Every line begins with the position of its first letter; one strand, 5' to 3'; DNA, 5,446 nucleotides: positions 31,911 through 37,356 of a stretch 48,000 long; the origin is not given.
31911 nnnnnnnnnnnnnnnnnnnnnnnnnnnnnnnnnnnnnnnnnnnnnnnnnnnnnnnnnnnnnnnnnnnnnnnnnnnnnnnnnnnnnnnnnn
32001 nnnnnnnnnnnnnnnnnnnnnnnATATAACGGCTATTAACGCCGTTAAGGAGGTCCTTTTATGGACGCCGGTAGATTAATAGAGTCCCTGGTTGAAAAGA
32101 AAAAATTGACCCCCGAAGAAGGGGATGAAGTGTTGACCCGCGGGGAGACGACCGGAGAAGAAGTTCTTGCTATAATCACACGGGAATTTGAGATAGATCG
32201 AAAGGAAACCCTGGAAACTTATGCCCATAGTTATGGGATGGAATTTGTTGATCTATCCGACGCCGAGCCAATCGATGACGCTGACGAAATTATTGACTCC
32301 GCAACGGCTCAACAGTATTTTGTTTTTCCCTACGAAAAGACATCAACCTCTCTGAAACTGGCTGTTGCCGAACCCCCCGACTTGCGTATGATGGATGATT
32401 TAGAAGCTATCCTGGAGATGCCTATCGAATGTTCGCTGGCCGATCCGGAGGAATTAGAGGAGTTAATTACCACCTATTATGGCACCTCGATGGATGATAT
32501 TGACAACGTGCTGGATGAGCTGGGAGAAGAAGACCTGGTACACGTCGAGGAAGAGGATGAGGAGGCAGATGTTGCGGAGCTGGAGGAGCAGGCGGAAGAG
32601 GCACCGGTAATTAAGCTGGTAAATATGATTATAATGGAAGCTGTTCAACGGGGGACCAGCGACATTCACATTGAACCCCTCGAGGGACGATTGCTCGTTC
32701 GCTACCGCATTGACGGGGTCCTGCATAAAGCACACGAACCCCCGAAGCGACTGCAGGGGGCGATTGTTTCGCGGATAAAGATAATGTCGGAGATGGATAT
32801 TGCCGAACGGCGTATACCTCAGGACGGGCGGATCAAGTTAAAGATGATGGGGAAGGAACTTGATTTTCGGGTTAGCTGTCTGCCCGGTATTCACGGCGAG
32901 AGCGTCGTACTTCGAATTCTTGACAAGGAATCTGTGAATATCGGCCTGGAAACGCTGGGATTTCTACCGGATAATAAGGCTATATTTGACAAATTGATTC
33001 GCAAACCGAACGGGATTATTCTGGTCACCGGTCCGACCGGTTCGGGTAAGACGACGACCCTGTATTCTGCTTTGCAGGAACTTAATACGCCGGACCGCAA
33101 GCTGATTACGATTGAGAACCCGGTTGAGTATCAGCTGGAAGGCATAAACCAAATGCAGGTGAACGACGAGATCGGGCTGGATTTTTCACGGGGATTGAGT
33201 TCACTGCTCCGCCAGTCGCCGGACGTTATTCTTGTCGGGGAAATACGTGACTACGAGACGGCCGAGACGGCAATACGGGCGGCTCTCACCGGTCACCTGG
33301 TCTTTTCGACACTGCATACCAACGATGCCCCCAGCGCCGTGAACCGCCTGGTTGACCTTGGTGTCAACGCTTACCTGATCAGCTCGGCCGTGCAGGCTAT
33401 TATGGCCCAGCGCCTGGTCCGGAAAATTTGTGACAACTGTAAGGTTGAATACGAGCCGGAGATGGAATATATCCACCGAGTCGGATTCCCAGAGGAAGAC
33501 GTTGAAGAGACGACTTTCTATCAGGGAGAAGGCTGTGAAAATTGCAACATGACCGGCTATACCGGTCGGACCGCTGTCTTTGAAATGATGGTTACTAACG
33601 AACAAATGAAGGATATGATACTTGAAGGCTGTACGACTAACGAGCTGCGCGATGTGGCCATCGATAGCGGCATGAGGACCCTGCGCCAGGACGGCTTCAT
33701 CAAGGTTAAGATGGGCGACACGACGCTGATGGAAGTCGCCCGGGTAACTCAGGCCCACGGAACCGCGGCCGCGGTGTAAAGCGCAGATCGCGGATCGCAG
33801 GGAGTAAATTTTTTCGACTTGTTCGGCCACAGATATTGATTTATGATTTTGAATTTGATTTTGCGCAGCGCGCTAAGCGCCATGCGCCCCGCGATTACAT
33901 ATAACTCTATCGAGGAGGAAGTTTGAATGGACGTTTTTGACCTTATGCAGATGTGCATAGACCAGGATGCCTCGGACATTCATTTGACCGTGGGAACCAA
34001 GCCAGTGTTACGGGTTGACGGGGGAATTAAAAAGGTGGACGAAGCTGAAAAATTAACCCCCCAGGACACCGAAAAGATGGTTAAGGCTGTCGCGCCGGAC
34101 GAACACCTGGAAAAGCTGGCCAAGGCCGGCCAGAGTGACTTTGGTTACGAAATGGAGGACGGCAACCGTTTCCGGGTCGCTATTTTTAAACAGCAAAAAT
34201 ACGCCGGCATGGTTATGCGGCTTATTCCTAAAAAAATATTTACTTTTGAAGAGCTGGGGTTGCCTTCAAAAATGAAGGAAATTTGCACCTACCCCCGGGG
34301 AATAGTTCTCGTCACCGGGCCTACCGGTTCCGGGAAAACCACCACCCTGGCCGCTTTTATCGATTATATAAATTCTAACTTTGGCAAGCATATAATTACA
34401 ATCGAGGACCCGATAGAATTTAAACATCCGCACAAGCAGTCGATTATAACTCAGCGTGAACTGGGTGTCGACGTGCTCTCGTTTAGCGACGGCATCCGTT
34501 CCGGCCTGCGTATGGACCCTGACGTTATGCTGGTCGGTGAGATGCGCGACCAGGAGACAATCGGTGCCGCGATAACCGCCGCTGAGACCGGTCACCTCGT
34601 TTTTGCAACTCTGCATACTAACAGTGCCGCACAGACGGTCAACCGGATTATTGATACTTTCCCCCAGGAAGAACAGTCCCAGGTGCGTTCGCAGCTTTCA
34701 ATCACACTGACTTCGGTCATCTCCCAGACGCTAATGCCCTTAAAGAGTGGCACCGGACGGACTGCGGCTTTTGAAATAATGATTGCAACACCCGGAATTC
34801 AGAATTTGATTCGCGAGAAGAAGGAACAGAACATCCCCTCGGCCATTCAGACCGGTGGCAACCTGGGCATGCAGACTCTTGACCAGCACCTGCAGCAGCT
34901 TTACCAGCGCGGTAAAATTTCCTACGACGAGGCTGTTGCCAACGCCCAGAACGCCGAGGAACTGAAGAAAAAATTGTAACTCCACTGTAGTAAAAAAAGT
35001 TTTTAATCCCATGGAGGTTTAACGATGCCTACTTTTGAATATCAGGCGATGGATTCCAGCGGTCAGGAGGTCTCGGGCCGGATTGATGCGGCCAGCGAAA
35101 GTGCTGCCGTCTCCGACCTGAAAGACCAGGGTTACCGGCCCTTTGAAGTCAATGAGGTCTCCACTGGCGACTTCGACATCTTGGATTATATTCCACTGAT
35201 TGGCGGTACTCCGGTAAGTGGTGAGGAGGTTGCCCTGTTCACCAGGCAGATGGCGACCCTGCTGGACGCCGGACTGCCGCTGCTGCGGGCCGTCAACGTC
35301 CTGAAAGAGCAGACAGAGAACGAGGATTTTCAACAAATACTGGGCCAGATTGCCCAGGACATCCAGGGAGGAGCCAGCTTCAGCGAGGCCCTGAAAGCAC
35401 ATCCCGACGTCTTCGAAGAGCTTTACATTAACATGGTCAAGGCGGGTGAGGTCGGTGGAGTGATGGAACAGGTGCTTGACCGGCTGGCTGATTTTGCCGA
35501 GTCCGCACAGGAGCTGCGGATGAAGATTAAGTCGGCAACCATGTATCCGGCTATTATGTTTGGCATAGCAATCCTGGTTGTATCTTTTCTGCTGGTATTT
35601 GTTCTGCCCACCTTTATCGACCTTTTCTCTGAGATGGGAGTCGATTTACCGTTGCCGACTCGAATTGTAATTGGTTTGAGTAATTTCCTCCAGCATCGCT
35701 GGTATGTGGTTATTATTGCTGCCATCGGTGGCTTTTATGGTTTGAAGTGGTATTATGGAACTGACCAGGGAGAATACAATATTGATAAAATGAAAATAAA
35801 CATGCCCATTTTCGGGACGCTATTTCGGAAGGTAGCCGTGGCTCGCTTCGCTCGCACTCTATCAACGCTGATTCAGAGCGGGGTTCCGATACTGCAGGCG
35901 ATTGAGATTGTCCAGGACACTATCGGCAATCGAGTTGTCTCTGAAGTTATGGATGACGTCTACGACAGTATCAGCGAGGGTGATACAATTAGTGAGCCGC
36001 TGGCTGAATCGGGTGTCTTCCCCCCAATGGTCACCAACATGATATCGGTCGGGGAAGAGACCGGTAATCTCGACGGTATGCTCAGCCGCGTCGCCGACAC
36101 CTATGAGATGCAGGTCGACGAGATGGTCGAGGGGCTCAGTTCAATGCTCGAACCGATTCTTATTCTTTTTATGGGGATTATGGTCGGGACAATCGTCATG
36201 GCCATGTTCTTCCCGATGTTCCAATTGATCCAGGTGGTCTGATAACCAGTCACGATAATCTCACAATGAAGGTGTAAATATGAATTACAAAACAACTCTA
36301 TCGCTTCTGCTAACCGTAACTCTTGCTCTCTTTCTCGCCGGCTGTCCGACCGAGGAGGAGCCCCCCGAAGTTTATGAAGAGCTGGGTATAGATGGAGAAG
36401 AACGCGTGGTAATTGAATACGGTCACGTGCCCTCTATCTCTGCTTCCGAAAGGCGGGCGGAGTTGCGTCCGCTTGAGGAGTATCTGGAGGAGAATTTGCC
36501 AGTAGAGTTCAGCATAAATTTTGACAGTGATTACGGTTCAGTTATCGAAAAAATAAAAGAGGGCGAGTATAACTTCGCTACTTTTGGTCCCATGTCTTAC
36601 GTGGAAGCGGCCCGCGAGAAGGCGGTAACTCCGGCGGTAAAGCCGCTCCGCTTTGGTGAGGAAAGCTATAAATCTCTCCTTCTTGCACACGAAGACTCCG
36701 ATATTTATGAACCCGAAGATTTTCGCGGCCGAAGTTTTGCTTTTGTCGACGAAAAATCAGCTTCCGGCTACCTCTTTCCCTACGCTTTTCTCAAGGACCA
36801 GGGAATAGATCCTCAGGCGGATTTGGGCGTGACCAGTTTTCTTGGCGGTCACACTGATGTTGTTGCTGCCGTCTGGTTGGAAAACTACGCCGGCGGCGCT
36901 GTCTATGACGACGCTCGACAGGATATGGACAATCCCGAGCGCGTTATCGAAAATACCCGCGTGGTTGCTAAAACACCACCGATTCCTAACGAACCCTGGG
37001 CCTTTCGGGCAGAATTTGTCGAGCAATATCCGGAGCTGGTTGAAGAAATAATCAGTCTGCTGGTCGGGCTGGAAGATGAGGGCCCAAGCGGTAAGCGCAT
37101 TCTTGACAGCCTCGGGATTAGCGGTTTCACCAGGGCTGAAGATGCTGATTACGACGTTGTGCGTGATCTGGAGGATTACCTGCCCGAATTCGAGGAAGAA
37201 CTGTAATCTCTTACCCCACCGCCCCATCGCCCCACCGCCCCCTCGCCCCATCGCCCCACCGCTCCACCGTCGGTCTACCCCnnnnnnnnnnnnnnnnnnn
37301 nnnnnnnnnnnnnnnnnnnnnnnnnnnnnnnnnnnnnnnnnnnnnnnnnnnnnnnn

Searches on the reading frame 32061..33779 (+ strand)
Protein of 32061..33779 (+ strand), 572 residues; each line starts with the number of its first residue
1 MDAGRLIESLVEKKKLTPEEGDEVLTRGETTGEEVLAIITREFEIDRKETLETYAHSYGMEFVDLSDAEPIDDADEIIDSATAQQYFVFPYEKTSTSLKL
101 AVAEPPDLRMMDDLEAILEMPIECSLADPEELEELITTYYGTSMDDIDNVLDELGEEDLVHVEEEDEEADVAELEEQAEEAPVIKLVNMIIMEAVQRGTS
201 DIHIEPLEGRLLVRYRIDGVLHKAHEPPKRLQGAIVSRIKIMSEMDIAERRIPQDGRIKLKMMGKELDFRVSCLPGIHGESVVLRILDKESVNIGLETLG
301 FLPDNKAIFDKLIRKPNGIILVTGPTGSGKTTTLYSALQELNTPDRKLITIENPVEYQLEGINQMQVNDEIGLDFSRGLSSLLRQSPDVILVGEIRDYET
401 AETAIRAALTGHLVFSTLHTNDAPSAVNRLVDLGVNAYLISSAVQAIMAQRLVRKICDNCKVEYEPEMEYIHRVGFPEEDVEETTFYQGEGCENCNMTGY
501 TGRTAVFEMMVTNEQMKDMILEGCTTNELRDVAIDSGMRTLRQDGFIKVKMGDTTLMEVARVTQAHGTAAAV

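Call 10: search_protein_families(library=pfam, proteins=[window:32061-33779:+])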
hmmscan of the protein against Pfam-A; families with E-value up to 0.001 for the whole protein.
window:32061-33779:+ (572 aa): 6 families
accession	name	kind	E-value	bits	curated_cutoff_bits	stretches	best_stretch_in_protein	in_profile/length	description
PF00437.27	T2SSE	-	1.3e-139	465.4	24.9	1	176-561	1-370/370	Type II/IV secretion system protein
PF05157.20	MshEN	-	1.2e-15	57.6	23.1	1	58-144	1-88/90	MshEN domain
PF13401.12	AAA_22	-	1.8e-05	25.5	27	1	315-372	3-59/130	AAA domain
PF25199.1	nSTAND_NTPase5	-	8.2e-05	22.9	34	1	314-357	38-82/145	Novel STAND NTPase 5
PF13173.12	AAA_14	-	0.00031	21.2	27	1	317-409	2-85/129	AAA domain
PF02492.25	cobW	-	0.0008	19.5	20.7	0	319-355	2-37/180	CobW/HypB/UreG, nucleotide-binding domain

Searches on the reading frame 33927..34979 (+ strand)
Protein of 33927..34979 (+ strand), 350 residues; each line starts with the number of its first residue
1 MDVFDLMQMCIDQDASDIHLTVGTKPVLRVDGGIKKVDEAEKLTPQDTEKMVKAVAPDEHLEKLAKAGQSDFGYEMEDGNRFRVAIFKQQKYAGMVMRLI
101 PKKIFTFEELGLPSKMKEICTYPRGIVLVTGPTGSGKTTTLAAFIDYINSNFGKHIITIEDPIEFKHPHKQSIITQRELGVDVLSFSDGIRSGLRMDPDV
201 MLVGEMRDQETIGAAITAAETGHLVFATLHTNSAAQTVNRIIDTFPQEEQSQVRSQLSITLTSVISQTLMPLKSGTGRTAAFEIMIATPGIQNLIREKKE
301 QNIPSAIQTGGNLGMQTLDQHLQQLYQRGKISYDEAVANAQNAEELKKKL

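Call 10: search_protein_families(library=pfam, proteins=[window:33927-34979:+])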
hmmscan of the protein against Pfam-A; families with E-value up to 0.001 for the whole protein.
window:33927-34979:+ (350 aa): 7 families
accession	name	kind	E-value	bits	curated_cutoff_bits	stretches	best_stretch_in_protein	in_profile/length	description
PF00437.27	T2SSE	-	8.9e-51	173.1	24.9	1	7-271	16-279/370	Type II/IV secretion system protein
PF13604.12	AAA_30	-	1.7e-05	25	27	1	116-157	10-50/191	AAA domain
PF13401.12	AAA_22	-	6e-05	23.8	27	1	123-156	4-36/130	AAA domain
PF13086.12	AAA_11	-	0.00015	22.1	27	1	125-253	18-138/257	AAA domain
PF25199.1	nSTAND_NTPase5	-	0.00015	22.1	34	1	124-168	41-85/145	Novel STAND NTPase 5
PF13191.12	AAA_16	-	0.00037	21.5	32.6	1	125-155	25-52/167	AAA ATPase domain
PF13555.12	AAA_29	-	0.00097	19.3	27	0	121-144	19-42/61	P-loop containing region of AAA domain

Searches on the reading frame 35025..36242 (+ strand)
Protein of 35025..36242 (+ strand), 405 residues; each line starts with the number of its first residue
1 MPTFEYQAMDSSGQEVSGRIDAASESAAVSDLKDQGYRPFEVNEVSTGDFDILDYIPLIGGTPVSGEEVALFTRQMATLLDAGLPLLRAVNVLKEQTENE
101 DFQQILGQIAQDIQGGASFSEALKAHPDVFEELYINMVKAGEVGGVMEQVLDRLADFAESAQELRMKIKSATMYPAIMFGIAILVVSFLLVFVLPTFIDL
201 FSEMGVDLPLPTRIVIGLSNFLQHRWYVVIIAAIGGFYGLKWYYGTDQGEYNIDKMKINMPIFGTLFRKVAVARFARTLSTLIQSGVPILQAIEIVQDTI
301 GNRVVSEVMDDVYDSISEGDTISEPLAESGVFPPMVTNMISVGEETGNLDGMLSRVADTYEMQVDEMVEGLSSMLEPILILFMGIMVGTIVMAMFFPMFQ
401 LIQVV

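Call 41: search_protein_families(library=pfam, proteins=[window:35025-36242:+], max_evalue=0.00001)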
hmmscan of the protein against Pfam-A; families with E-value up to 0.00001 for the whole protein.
window:35025-36242:+ (405 aa): 1 family
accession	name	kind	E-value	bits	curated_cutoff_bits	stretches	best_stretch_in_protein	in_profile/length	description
PF00482.28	T2SSF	-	1.2e-70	235.7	25.2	2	72-195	1-125/125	Type II secretion system (T2SS), protein F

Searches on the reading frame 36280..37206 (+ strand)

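Call 41: search_protein_families(library=pfam, proteins=[window:36280-37206:+], max_evalue=0.00001)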
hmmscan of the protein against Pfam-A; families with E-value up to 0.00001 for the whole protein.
window:36280-37206:+ (308 aa): 1 family
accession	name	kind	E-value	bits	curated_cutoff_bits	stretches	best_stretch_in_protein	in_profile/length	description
PF12974.12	Phosphonate-bd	-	2e-59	201.4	27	1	48-291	2-242/242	ABC transporter, phosphonate, periplasmic substrate-binding protein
